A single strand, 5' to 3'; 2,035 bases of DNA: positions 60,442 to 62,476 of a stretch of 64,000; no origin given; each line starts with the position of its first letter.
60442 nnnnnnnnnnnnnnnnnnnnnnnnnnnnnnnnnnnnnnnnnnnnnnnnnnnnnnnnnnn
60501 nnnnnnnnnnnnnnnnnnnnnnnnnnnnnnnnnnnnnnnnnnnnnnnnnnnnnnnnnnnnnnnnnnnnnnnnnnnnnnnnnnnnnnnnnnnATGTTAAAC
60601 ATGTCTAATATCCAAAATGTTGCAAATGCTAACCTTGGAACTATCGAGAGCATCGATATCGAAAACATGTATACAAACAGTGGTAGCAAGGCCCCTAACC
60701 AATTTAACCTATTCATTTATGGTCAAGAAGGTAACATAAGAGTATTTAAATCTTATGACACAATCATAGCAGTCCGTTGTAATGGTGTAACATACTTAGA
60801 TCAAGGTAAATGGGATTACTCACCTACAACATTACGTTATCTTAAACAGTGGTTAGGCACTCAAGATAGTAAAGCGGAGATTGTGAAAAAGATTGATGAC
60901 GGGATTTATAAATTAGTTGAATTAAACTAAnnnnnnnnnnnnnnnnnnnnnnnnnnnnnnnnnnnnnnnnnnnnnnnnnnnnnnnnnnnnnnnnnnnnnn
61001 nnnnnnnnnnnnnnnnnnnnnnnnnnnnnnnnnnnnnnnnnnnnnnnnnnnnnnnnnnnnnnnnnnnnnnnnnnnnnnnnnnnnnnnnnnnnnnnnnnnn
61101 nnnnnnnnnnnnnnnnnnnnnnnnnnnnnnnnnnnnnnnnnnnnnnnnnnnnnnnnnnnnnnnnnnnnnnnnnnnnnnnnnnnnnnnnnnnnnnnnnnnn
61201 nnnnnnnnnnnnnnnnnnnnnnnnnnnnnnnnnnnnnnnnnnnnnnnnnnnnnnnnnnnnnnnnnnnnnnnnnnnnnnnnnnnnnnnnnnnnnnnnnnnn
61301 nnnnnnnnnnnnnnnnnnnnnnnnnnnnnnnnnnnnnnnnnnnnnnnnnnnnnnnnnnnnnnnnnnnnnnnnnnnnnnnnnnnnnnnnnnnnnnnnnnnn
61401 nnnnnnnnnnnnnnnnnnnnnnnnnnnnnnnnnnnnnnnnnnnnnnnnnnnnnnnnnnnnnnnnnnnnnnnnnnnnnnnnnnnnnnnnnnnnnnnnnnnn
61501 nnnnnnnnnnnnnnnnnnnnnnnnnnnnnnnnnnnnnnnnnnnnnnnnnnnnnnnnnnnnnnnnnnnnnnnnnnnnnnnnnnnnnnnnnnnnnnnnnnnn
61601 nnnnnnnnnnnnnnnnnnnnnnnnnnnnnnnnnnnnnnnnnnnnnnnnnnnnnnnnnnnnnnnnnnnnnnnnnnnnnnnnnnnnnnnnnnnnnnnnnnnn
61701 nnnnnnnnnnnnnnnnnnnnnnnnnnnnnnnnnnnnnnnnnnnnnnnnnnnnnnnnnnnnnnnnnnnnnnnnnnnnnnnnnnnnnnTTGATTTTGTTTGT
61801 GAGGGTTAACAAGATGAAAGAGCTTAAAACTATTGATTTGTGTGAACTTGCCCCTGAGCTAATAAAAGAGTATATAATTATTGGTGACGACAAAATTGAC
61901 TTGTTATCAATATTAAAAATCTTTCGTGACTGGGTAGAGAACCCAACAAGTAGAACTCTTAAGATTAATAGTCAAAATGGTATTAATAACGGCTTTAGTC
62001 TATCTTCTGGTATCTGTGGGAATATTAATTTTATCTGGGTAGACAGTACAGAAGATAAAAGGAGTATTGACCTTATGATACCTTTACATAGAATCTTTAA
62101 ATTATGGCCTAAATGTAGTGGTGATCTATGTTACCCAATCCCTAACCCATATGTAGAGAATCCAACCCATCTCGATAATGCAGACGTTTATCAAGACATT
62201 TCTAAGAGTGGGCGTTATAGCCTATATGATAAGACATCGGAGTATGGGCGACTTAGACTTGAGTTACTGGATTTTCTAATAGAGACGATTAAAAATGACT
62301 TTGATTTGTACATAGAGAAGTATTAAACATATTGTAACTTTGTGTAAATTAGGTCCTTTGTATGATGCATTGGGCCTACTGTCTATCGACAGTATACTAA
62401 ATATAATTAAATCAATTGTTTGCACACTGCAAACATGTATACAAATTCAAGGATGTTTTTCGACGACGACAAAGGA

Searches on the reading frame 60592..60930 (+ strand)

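Call 54: search_protein_families(library=pfam, proteins=[window:60592-60930:+], max_evalue=0.01)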
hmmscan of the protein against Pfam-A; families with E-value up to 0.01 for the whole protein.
window:60592-60930:+ (112 aa): 0 families

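Call 55: search_protein_families(library=phrogs, proteins=[window:60592-60930:+], max_evalue=0.001)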
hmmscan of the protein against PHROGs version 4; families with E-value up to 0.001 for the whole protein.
window:60592-60930:+ (112 aa): 3 families
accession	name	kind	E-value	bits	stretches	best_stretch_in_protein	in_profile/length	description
phrog_21575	-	unknown function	1.5e-54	183.8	1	1-112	1-116/117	-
phrog_5643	-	unknown function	1.4e-07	32.1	1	46-98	17-67/79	-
phrog_4264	-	unknown function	0.00035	21.9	1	47-99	33-87/93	-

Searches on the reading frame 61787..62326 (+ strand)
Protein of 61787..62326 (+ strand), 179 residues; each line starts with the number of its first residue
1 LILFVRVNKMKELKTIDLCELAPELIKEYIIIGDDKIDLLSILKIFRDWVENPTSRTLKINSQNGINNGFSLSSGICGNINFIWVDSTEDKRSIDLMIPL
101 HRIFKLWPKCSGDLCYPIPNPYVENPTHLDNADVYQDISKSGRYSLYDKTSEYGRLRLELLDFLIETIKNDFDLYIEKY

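Call 53: search_dna_similar(query=window:61787-62326:+, collection=phages, mode=protein, max_rows=45, max_evalue=0.001)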
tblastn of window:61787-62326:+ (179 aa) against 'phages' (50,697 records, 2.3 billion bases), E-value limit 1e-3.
Records with a match: 35; places in all: 49; records where one place covers at least 80% of the query: 16.
Best place of each record, by identity: 80-90% 11; 60-80% 2; <60% 22.
By first word of the organism name: Acinetobacter 21; Pseudomonas 4; Shewanella 3; Rhizobium 3; Aeromonas 2; Xylella 1; Xanthomonas 1.
By host as written in the record: Acinetobacter baumannii 9; - 5; Acinetobacter sp. 2; Acinetobacter baumannii Paris-B09 2; Acinetobacter baumannii Acb8/09 2; Pseudomonas sp. 2; Acinetobacter baumannii NIPH201 1; Acinetobacter baumannii AB14 1; and 11 more.
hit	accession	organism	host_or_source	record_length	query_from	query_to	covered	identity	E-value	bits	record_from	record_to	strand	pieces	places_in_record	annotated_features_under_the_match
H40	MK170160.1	Acinetobacter phage TAC1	Acinetobacter baumannii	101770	1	179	100%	88.8%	8e-102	326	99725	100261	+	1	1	hypothetical protein (x2)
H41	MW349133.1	Acinetobacter phage Liucustia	Acinetobacter baumannii NIPH201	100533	1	178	99%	88.8%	2e-102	327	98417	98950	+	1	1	hypothetical protein (x2)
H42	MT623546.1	Acinetobacter phage Ab_121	Acinetobacter baumannii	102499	1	178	99%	88.8%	2e-102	327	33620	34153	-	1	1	hypothetical protein (x2)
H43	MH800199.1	Acinetobacter phage vB_AbaM_B09_Aci02-2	Acinetobacter baumannii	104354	1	178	99%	86.0%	3e-99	318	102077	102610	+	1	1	hypothetical protein (x2)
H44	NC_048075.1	Acinetobacter phage vB_AbaM_B09_Aci02-2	Acinetobacter baumannii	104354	1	178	99%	86.0%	3e-99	318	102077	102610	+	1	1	hypothetical protein (x2)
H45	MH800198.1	Acinetobacter phage vB_AbaM_B09_Aci01-1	Acinetobacter baumannii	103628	1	179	100%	83.2%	2e-97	313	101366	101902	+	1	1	hypothetical protein (x2)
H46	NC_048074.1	Acinetobacter phage vB_AbaM_B09_Aci01-1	Acinetobacter baumannii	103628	1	179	100%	83.2%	2e-97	313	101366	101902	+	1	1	hypothetical protein (x2)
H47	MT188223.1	Acinetobacter phage vB_AbaM_D22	Acinetobacter sp.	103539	1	179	100%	63.1%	3e-71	238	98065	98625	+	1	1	hypothetical protein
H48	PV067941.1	Acinetobacter phage UOL-KIMZ-24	Acinetobacter sp.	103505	1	179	100%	61.2%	7e-74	246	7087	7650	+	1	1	none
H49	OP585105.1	Acinetobacter phage vB_AbaM_CP14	Acinetobacter baumannii AB14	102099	63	178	65%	89.7%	3e-64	218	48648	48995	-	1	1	arabinose 5-phosphate isomerase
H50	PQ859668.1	Acinetobacter phage phi1_092033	Acinetobacter baumannii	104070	63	178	65%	89.7%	3e-64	218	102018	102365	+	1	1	hypothetical protein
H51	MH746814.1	Acinetobacter phage vB_AbaM_B09_Aci05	Acinetobacter baumannii Paris-B09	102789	63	178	65%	89.7%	5e-63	214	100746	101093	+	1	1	hypothetical protein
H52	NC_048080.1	Acinetobacter phage vB_AbaM_B09_Aci05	Acinetobacter baumannii Paris-B09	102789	63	178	65%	89.7%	5e-63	214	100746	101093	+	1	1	hypothetical protein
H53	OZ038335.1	Acinetobacter phage vB_AbaM_KissB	-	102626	8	177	95%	41.3%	2e-31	124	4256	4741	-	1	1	hypothetical protein (x2)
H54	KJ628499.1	Acinetobacter phage vB_AbaM_phiAbaA1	Acinetobacter baumannii Acb8/09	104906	8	177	95%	41.3%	2e-31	124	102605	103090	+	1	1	hypothetical protein (x2)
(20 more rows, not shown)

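Call 54: search_protein_families(library=pfam, proteins=[window:61787-62326:+], max_evalue=0.01)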
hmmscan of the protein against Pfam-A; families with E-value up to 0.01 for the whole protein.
window:61787-62326:+ (179 aa): 0 families

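Call 55: search_protein_families(library=phrogs, proteins=[window:61787-62326:+], max_evalue=0.001)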
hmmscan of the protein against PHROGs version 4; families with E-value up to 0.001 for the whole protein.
window:61787-62326:+ (179 aa): 4 families
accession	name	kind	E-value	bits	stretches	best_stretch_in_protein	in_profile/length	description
phrog_28830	-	unknown function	4.4e-25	89.5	1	33-176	19-168/171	-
phrog_8153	-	unknown function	2.4e-14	54.6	1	62-172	28-142/151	-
phrog_13228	-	unknown function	3.1e-07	31.6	1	74-171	25-115/115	-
phrog_12785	-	unknown function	0.00095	19.3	0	67-173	153-248/376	-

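Call 89: search_solved_structures(query=window:61787-62326:+, max_evalue=1)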
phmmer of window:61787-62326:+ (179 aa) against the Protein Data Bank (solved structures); distinct sequences matched with E-value up to 1: 0.

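Call 95: predict_structure(protein=window:61787-62326:+)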
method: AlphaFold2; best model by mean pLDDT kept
length: 179 residues; sequences in the alignment: 1
mean_pLDDT: 35.3   pTM: 0.32
mean pLDDT of the five models: 35.3, 32.6, 31.9, 31.6, 30.6
residues with pLDDT >= 90: 0; 70-90: 0; 50-70: 13; < 50: 166
segments of 3 or more residues with pLDDT < 50: 1-37, 50-164, 166-179
pLDDT, mean of each block of 10 residues (from residue 1): 30 28 36 44 52 42 34 31 37 34 30 27 31 29 33 41 46 29
secondary structure, 60 per line:
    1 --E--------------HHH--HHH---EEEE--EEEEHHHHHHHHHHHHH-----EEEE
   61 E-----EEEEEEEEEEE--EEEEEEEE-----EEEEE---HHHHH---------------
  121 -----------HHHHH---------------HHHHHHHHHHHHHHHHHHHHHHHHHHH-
elements in order: E29-32 E35-38 H39-51 E57-61 E67-77 E80-87 E93-97 H101-105 H132-136 H152-178

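Call 98: search_protein_families(library=ncbifam, proteins=[window:61787-62326:+], max_evalue=0.01)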
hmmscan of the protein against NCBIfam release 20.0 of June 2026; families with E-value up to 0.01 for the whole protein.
window:61787-62326:+ (179 aa): 0 families
